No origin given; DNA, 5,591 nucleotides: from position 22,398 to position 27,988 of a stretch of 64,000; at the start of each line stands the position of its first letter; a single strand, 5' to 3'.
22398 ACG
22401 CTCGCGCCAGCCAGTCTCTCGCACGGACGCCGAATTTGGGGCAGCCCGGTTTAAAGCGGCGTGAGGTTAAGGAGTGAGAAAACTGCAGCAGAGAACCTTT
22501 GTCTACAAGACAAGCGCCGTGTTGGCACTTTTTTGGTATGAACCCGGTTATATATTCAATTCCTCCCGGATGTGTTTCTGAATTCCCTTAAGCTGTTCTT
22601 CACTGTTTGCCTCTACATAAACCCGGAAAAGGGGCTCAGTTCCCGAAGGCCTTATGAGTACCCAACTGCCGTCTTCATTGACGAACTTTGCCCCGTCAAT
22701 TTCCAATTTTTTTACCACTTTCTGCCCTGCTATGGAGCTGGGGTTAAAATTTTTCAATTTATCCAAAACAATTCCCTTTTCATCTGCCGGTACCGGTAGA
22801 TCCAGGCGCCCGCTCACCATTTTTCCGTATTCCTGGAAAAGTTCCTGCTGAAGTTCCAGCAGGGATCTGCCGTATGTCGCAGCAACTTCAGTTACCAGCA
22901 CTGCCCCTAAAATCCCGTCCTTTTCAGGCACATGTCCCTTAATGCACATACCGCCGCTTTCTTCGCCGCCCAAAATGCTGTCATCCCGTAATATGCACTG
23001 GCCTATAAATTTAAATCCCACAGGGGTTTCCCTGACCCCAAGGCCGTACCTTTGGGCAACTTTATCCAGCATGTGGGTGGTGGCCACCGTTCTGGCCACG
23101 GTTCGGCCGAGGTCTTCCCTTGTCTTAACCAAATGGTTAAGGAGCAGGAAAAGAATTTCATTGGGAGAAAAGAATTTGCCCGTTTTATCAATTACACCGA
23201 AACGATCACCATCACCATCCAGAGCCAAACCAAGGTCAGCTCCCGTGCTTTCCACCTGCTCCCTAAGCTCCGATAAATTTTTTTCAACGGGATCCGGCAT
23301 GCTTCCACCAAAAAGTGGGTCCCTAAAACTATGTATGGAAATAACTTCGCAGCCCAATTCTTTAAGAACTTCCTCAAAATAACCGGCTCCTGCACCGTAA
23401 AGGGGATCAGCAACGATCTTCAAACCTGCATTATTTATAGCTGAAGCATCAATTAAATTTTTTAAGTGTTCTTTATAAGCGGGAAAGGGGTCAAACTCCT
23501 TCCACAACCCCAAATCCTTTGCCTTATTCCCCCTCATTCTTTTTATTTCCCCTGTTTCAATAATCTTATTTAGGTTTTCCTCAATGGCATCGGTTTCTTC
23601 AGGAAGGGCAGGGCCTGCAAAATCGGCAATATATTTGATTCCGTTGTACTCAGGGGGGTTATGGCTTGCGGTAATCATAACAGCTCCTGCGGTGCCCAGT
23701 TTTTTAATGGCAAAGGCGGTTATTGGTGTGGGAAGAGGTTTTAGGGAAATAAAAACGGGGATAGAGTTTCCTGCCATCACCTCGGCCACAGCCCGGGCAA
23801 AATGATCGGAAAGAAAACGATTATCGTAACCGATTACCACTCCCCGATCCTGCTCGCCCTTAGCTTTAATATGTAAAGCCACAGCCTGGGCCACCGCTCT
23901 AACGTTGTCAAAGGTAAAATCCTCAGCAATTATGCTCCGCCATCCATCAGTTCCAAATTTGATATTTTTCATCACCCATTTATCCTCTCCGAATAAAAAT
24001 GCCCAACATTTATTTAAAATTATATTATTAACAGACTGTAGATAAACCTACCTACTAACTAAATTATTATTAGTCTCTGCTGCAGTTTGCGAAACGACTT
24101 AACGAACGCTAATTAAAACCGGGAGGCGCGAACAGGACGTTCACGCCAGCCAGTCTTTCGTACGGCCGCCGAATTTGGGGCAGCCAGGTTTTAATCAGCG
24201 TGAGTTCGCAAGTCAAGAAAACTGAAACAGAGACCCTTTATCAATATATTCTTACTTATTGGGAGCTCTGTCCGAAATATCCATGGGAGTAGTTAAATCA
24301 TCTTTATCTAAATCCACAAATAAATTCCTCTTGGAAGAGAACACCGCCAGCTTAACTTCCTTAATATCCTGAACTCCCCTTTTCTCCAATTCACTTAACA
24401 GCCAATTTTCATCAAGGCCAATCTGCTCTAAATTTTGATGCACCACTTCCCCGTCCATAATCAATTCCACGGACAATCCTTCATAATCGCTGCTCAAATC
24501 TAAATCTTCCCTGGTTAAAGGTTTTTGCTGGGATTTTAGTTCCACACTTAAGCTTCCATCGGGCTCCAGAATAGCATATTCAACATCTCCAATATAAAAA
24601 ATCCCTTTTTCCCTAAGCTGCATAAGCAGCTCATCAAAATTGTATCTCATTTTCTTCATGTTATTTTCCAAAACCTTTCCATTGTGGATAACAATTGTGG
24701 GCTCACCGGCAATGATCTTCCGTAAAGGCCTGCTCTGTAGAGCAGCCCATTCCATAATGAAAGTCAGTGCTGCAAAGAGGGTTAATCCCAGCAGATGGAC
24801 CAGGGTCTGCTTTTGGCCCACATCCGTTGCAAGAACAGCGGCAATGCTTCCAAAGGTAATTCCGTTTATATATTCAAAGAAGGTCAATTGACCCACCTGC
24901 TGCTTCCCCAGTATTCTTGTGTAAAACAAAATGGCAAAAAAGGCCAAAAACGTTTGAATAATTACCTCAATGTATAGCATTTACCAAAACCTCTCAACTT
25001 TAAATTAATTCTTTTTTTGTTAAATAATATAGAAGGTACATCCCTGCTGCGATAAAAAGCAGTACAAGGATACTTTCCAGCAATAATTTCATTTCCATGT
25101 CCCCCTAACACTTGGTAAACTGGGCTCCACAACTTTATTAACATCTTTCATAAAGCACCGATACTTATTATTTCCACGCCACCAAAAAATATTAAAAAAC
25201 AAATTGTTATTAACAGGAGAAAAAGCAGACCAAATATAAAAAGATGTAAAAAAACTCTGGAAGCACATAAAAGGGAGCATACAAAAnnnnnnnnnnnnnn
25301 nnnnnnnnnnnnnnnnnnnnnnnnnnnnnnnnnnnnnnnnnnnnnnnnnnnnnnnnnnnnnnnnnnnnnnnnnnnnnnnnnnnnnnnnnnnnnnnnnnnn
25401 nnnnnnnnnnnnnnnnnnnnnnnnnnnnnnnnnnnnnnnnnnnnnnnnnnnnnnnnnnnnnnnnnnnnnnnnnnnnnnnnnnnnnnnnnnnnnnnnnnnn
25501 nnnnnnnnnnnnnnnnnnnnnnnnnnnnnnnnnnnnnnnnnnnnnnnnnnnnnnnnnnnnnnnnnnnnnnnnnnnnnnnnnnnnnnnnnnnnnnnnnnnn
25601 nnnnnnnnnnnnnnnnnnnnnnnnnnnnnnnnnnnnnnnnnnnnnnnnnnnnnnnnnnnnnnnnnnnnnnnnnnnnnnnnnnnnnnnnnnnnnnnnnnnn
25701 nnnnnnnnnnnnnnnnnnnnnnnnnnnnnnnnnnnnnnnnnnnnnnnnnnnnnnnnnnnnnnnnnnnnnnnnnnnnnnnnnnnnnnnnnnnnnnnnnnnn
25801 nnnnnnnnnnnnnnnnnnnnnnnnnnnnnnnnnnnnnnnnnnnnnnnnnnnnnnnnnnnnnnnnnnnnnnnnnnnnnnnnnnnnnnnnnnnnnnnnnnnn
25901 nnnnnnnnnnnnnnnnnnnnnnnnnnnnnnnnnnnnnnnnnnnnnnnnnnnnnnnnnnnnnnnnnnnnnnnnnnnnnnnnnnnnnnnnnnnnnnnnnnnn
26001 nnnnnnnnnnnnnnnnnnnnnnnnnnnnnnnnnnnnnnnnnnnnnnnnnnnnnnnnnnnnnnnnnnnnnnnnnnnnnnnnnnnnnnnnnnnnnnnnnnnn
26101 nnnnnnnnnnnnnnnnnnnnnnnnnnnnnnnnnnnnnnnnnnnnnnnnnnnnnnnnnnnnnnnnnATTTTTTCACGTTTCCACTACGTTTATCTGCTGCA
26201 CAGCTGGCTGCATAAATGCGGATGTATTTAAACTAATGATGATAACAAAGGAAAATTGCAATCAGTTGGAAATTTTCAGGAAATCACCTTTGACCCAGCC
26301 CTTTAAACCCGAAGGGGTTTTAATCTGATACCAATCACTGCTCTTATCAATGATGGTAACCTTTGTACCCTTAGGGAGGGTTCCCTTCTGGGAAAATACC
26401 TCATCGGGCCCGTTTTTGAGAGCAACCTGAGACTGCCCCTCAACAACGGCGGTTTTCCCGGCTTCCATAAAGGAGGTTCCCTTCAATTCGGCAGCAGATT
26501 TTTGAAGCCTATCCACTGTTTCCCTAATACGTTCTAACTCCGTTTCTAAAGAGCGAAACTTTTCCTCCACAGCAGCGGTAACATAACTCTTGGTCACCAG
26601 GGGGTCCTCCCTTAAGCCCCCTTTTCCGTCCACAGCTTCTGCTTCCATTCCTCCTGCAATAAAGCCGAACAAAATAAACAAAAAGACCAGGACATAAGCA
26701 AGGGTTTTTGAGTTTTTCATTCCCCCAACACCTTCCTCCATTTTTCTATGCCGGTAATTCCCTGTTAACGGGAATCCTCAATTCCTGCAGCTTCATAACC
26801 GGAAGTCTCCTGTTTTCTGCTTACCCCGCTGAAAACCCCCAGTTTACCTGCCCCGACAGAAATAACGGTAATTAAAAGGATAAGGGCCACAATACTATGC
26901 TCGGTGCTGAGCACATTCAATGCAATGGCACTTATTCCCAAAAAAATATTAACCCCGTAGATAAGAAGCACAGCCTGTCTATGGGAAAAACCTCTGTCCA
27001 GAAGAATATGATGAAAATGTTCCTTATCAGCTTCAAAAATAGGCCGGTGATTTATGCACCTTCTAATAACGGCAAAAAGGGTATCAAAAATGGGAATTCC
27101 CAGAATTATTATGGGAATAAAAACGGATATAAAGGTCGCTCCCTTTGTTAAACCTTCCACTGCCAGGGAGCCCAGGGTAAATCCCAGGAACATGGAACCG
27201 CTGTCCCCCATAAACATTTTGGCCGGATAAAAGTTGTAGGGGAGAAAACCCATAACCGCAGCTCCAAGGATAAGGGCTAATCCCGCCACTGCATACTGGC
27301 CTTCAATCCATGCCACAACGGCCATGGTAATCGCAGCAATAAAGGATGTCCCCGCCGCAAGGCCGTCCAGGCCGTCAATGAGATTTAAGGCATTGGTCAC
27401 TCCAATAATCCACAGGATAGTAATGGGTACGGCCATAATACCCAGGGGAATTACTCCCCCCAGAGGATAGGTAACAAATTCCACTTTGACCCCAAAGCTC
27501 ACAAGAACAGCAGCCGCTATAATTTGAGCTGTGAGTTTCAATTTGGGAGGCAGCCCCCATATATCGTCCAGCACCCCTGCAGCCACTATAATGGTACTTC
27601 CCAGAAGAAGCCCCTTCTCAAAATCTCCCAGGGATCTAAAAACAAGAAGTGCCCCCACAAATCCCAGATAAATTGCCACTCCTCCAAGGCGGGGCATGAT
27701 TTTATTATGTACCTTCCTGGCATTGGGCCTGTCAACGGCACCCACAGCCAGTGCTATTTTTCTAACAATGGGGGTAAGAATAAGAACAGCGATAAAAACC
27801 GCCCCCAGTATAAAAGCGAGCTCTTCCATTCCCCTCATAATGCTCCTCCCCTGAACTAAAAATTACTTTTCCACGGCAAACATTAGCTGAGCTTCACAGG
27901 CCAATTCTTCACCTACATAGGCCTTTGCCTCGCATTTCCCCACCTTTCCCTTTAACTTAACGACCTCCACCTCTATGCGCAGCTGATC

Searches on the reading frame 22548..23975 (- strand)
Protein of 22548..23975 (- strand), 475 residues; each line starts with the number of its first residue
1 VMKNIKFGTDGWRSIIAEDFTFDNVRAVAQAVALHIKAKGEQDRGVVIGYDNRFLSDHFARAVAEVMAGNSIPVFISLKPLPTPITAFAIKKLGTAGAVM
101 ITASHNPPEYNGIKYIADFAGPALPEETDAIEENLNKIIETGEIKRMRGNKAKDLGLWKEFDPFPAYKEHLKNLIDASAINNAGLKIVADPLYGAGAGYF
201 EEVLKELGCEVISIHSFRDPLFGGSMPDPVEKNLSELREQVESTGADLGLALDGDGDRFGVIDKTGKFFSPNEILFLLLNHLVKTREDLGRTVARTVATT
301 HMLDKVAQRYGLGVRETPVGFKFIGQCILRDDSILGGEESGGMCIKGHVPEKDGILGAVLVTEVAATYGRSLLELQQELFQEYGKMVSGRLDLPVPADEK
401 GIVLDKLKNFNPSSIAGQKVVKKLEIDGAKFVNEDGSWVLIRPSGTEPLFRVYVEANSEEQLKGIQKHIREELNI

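Call 18: find_encoding_contigs(protein=window:22548-23975:-, flank=2000, max_places=4)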
Protein window:22548-23975:- (475 aa): no gene with exactly this product is on record in the collection.

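Call 23: search_protein_families(library=pfam, proteins=[window:22548-23975:-])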
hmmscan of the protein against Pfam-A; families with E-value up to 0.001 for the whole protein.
window:22548-23975:- (475 aa): 4 families
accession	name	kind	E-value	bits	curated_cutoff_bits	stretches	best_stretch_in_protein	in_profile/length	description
PF02878.22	PGM_PMM_I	-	3e-40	137.6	22.5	1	5-139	2-135/138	Phosphoglucomutase/phosphomannomutase, alpha/beta/alpha domain I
PF02879.22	PGM_PMM_II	-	7.6e-30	103.9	29.3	1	166-266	2-103/103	Phosphoglucomutase/phosphomannomutase, alpha/beta/alpha domain II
PF02880.22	PGM_PMM_III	-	1.9e-26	92.9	20.7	1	271-383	2-115/115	Phosphoglucomutase/phosphomannomutase, alpha/beta/alpha domain III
PF00408.26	PGM_PMM_IV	-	2.7e-14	53.4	23.1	1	419-471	16-67/68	Phosphoglucomutase/phosphomannomutase, C-terminal domain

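Call 26: find_homologous_proteins(query=window:22548-23975:-, max_evalue=1e-100)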
Query window:22548-23975:- (475 aa): 7083 proteins with E <= 1e-100 among 8000 candidates; the best 120 are listed.
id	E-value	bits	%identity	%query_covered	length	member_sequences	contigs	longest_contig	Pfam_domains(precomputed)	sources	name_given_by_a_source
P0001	1.2e-283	959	90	100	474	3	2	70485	PF02878.23,PF00408.27,PF02879.23,PF02880.23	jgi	-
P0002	7.8e-256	867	80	100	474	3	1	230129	PF02878.23,PF00408.27,PF02879.23,PF02880.23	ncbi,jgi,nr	ncbi:MAG TPA: phosphoglucomutase [Peptococcaceae bacterium]|nr:phosphoglucomutase [Peptococcaceae ba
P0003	2.2e-223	760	71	99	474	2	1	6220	PF02878.23,PF00408.27,PF02879.23,PF02880.23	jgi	-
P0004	3.7e-199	681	64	100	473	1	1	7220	PF02878.23,PF00408.27,PF02879.23,PF02880.23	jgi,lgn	jgi:alpha-D-glucose phosphate-specific phosphoglucomutase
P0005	8.6e-193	660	62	100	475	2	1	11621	PF02878.23,PF00408.27,PF02879.23,PF02880.23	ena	-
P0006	3.4e-192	658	61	100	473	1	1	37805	PF02878.23,PF00408.27,PF02879.23,PF02880.23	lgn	-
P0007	2.4e-191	655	62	100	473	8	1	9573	PF02878.23,PF00408.27,PF02879.23,PF02880.23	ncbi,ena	-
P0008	1.3e-189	649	61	100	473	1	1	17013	PF02878.23,PF00408.27,PF02879.23,PF02880.23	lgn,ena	-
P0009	6.3e-189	647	61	100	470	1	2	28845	PF02878.23,PF00408.27,PF02879.23,PF02880.23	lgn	-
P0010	7.8e-188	643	60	100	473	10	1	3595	PF02878.23,PF00408.27,PF02879.23,PF02880.23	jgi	jgi:phosphomannomutase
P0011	3.8e-186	638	60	100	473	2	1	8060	PF02878.23,PF00408.27,PF02879.23,PF02880.23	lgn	-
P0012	1.2e-185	636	60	100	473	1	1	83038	PF02878.23,PF00408.27,PF02879.23,PF02880.23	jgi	-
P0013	3.9e-183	628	59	100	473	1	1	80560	PF02878.23,PF00408.27,PF02879.23,PF02880.23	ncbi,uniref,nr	ncbi:phosphoglucomutase/phosphomannomutase family protein [Calderihabitans maritimus]|uniref:Phospho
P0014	8.8e-183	627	59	100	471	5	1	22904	PF02878.23,PF00408.27,PF02879.23,PF02880.23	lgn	-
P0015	2.7e-182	625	58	100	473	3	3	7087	PF02878.23,PF00408.27,PF02879.23,PF02880.23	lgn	-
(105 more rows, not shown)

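Call 27: find_encoding_contigs(protein=P0001, flank=10000, max_places=3)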
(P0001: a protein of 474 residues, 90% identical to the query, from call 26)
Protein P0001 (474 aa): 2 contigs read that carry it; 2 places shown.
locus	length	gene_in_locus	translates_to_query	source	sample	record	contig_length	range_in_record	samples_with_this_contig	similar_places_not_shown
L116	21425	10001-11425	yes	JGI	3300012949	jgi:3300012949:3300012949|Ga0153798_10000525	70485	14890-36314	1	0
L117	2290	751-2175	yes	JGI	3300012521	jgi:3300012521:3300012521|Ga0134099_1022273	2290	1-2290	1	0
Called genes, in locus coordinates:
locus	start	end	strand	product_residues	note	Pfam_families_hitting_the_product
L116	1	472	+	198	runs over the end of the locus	PF00440:TetR_N, PF08359:TetR_C_4, PF17932:TetR_C_24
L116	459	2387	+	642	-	PF18949:DUF5693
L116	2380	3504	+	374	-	PF04230:PS_pyruv_trans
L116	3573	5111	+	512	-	PF03023:MurJ, PF13440:Polysacc_synt_3 (weak), PF01554:MatE (weak)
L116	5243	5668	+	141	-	PF22817:ApeP-like, PF07977:FabA, PF22818:ApeI-like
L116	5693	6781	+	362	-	PF00953:Glycos_transf_4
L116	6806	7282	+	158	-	PF08239:SH3_3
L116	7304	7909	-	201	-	PF05067:Mn_catalase, PF00210:Ferritin, PF02915:Rubrerythrin (weak)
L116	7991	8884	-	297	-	PF00781:DAGK_cat, PF19279:YegS_C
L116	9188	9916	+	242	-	PF20730:YetF_N (weak), PF04239:DUF421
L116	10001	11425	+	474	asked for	PF02878:PGM_PMM_I, PF02879:PGM_PMM_II, PF02880:PGM_PMM_III, PF00408:PGM_PMM_IV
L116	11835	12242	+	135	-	-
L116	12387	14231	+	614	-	PF27511:ComFA_N, PF00270:DEAD, PF04851:ResIII, PF00271:Helicase_C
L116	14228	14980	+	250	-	PF18912:DZR_2, PF00156:Pribosyltran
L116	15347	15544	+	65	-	PF00313:CSD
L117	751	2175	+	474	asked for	PF02878:PGM_PMM_I, PF02879:PGM_PMM_II, PF02880:PGM_PMM_III, PF00408:PGM_PMM_IV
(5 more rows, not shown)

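Call 28: find_encoding_contigs(protein=P0002, flank=10000, max_places=3)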
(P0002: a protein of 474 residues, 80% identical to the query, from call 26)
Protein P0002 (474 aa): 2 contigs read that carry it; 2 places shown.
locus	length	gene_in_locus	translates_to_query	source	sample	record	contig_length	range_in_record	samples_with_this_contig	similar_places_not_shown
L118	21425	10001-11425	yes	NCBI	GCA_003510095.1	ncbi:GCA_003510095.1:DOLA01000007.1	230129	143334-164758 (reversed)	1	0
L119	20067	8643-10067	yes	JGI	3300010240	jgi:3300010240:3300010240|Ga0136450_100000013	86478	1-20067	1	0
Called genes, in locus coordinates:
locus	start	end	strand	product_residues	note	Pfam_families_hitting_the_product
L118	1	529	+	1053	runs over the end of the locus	PF00873:ACR_tran, PF03176:MMPL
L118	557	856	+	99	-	PF00440:TetR_N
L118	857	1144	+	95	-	PF08359:TetR_C_4 (weak)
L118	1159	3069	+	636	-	PF18949:DUF5693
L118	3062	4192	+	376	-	PF04230:PS_pyruv_trans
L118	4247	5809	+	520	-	PF03023:MurJ, PF13440:Polysacc_synt_3 (weak)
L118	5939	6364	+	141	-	PF22817:ApeP-like, PF07977:FabA, PF22818:ApeI-like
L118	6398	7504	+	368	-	PF00953:Glycos_transf_4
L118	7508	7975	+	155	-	PF08239:SH3_3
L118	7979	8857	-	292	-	PF00781:DAGK_cat, PF19279:YegS_C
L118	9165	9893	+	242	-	PF20730:YetF_N (weak), PF04239:DUF421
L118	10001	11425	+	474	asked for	PF02878:PGM_PMM_I, PF02879:PGM_PMM_II, PF02880:PGM_PMM_III, PF00408:PGM_PMM_IV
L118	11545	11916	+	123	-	-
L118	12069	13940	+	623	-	PF27511:ComFA_N, PF00270:DEAD, PF04851:ResIII, PF00271:Helicase_C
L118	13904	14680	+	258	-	PF18912:DZR_2, PF00156:Pribosyltran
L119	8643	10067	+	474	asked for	PF02878:PGM_PMM_I, PF02879:PGM_PMM_II, PF02880:PGM_PMM_III, PF00408:PGM_PMM_IV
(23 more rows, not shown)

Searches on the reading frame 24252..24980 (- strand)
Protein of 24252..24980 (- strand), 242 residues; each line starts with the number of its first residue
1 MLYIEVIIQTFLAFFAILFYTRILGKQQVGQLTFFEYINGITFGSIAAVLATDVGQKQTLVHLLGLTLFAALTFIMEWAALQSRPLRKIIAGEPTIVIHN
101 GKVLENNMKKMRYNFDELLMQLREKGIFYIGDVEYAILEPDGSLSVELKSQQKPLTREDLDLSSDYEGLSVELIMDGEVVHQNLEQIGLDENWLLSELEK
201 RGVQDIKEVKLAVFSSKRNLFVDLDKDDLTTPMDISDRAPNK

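Call 23: search_protein_families(library=pfam, proteins=[window:24252-24980:-])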
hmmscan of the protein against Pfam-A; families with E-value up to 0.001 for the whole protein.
window:24252-24980:- (242 aa): 2 families
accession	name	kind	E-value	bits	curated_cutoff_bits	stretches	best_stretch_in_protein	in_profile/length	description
PF04239.17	DUF421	-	1.5e-44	151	23.6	1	82-212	2-126/129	YetF C-terminal domain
PF20730.2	YetF_N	-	2.8e-06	27.5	26.5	1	3-69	1-69/76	YetF N-terminal transmembrane domain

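Call 25: find_encoding_contigs(protein=window:24252-24980:-, flank=10000, max_places=6)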
Protein window:24252-24980:- (242 aa): no gene with exactly this product is on record in the collection.

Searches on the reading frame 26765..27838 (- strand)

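Call 24: search_protein_families(library=pfam, proteins=[window:26765-27838:-])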
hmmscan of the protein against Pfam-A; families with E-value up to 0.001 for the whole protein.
window:26765-27838:- (357 aa): 1 family
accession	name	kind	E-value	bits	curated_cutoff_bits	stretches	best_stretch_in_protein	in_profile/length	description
PF00953.26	Glycos_transf_4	-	9.9e-44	149.6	27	1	76-228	3-158/160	Glycosyl transferase family 4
